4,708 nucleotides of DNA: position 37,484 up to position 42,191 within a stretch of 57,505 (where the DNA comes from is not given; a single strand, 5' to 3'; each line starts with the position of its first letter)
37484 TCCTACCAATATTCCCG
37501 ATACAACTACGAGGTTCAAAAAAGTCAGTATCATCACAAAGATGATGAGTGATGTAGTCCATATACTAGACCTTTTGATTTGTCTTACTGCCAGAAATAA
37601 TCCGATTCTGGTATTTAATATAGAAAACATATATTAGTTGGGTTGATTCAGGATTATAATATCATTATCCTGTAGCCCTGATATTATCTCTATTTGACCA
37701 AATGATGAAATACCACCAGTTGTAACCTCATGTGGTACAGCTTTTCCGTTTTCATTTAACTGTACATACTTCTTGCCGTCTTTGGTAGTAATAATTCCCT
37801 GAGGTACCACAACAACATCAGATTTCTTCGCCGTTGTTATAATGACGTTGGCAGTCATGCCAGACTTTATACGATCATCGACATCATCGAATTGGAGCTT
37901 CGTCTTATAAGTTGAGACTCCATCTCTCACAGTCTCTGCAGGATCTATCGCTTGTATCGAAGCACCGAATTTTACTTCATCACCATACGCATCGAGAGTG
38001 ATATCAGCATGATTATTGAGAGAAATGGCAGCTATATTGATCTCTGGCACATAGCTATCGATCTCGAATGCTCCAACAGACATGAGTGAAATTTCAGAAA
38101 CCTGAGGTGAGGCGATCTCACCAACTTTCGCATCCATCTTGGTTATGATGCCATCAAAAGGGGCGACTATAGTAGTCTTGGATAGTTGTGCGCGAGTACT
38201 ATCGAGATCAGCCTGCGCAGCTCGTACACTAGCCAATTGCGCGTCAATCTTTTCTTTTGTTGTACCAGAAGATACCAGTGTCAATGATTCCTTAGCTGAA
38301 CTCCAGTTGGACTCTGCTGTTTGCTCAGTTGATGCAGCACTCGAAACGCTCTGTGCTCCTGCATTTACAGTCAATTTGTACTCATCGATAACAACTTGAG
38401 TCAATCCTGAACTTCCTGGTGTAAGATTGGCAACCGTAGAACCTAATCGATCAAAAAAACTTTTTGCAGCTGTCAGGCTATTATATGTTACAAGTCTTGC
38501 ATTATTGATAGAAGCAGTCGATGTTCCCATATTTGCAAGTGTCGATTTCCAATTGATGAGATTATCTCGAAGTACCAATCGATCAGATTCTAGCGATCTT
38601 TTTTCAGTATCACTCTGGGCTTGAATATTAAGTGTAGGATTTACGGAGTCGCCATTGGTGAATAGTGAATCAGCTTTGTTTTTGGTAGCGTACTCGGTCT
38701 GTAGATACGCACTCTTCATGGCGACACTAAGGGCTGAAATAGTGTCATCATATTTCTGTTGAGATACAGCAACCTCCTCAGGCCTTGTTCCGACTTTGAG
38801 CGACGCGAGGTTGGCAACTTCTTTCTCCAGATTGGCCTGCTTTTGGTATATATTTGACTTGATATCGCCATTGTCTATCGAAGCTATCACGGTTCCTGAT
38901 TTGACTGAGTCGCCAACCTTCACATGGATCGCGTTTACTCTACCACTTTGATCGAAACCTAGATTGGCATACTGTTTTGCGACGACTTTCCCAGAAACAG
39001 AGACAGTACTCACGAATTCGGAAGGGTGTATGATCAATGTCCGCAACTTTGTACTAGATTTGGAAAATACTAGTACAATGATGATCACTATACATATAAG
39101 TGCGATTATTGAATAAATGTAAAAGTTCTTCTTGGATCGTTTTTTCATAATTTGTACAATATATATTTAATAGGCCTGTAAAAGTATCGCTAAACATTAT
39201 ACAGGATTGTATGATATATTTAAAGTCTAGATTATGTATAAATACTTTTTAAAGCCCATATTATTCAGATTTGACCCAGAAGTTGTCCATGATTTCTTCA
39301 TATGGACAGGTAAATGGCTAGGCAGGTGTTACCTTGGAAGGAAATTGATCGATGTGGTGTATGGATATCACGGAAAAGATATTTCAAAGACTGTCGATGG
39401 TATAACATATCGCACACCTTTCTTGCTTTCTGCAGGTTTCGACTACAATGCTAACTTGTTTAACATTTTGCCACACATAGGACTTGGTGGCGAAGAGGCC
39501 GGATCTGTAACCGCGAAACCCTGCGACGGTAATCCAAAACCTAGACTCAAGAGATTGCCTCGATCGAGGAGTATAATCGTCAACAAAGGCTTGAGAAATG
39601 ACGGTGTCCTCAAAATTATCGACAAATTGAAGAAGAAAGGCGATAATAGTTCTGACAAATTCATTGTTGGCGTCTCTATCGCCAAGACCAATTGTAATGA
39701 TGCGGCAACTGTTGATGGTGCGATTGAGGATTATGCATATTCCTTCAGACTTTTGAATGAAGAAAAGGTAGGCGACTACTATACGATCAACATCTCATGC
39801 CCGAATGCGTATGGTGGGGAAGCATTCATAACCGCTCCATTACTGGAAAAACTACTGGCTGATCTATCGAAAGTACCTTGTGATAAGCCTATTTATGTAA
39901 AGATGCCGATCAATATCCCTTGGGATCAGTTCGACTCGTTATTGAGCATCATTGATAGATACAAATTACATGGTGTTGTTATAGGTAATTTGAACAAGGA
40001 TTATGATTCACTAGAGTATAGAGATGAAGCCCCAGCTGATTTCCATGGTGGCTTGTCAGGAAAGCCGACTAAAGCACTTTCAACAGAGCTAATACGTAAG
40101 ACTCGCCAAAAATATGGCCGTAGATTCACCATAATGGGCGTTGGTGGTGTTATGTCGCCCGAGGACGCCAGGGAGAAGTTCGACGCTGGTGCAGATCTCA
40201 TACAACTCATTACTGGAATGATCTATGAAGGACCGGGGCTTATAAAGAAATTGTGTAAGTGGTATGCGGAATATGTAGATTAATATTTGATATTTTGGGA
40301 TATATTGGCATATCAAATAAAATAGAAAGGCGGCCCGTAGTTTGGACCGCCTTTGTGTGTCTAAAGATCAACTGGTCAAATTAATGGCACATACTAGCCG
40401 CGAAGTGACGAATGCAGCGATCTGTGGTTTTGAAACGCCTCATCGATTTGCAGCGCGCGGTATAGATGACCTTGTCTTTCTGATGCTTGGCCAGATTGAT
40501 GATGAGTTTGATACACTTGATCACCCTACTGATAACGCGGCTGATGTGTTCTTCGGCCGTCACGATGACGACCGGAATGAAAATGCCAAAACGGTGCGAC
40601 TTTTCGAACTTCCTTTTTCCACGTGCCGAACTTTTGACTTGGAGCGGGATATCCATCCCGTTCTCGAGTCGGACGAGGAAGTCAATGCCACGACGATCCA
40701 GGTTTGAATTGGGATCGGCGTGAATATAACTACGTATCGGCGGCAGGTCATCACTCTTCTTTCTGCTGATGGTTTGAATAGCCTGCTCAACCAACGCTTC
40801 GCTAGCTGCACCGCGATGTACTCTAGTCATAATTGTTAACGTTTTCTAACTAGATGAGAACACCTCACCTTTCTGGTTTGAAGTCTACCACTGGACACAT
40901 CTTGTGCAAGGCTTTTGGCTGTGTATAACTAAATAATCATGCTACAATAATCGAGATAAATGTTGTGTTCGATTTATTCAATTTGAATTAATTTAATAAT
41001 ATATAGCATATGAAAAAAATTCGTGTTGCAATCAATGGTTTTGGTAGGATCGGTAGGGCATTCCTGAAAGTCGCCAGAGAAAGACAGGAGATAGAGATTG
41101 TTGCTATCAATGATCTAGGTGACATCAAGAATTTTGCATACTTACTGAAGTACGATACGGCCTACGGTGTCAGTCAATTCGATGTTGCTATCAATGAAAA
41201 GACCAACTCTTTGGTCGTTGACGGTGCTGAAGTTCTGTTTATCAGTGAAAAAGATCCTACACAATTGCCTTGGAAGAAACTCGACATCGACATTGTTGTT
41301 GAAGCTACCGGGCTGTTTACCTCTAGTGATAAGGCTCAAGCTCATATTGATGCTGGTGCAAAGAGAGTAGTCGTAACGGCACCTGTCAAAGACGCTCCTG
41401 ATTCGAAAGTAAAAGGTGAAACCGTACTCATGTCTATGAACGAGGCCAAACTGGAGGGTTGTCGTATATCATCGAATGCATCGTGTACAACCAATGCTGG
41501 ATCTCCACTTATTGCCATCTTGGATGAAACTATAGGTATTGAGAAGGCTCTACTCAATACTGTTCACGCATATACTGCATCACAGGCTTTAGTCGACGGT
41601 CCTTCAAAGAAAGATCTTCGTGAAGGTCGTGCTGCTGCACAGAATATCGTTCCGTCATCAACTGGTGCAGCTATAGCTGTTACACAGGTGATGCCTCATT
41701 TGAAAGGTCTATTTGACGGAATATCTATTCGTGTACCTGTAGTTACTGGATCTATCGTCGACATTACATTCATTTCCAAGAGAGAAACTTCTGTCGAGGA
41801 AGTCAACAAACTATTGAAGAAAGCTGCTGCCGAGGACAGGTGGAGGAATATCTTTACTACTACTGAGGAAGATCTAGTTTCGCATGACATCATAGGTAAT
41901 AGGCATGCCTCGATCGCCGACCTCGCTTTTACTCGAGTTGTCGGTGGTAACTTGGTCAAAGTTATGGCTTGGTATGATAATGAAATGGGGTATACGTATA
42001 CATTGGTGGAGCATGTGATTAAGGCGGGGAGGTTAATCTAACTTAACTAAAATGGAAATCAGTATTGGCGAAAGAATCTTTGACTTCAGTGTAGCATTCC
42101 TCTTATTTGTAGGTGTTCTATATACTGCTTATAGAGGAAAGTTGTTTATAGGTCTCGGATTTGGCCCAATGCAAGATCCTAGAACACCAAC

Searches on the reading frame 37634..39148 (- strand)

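Call 84: search_protein_families(library=pfam, proteins=[window:37634-39148:-], max_evalue=0.0001)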
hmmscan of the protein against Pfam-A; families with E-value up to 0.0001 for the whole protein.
window:37634-39148:- (504 aa): 4 families
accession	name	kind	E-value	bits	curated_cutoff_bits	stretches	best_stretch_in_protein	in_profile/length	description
PF16576.10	HlyD_D23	-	6.6e-13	48.9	30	1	269-433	43-214/214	Barrel-sandwich domain of CusB or HlyD membrane-fusion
PF13437.12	HlyD_3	-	5.8e-09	37.1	22.2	1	326-429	1-105/106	HlyD family secretion protein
PF13533.13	Biotin_lipoyl_2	-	1.7e-06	28.2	29.8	1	65-92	5-32/32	Biotin-lipoyl like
PF12700.13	HlyD_2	-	7.8e-06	25.3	25.1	1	2-153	5-153/416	HlyD family secretion protein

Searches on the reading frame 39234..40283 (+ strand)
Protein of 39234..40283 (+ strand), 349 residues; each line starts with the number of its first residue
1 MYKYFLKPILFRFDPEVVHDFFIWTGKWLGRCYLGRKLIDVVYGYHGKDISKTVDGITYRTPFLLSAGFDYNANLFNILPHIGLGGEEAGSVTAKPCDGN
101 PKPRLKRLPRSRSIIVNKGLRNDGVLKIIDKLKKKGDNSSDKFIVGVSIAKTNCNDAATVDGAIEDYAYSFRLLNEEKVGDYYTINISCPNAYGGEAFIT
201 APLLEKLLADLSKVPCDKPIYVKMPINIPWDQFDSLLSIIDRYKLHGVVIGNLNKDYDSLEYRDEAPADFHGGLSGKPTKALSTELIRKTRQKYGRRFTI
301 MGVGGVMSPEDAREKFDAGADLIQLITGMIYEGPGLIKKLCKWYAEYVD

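Call 84: search_protein_families(library=pfam, proteins=[window:39234-40283:+], max_evalue=0.0001)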
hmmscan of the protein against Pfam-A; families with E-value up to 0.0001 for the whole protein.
window:39234-40283:+ (349 aa): 1 family
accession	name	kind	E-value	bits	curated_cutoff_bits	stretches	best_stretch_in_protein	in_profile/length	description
PF01180.27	DHO_dh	-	7.3e-53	180.1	27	1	52-342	4-285/291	Dihydroorotate dehydrogenase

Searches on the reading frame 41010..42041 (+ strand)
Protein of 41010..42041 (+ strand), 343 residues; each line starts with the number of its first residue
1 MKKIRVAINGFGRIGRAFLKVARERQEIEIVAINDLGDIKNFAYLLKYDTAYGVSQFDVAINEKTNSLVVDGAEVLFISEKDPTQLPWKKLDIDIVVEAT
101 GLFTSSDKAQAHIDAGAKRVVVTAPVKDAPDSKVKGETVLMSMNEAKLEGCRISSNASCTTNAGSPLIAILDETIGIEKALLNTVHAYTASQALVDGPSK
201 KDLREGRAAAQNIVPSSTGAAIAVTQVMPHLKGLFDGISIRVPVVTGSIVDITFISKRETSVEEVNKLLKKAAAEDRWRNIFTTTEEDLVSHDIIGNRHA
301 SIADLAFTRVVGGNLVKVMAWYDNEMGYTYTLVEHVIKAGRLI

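Call 84: search_protein_families(library=pfam, proteins=[window:41010-42041:+], max_evalue=0.0001)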
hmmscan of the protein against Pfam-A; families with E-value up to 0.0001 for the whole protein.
window:41010-42041:+ (343 aa): 2 families
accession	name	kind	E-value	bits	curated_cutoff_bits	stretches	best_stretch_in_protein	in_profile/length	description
PF02800.25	Gp_dh_C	-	1.8e-55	187.3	24.4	1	166-322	3-158/158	Glyceraldehyde 3-phosphate dehydrogenase, C-terminal domain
PF00044.30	Gp_dh_N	-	1.4e-35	122.1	31.7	1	4-105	1-100/101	Glyceraldehyde 3-phosphate dehydrogenase, NAD binding domain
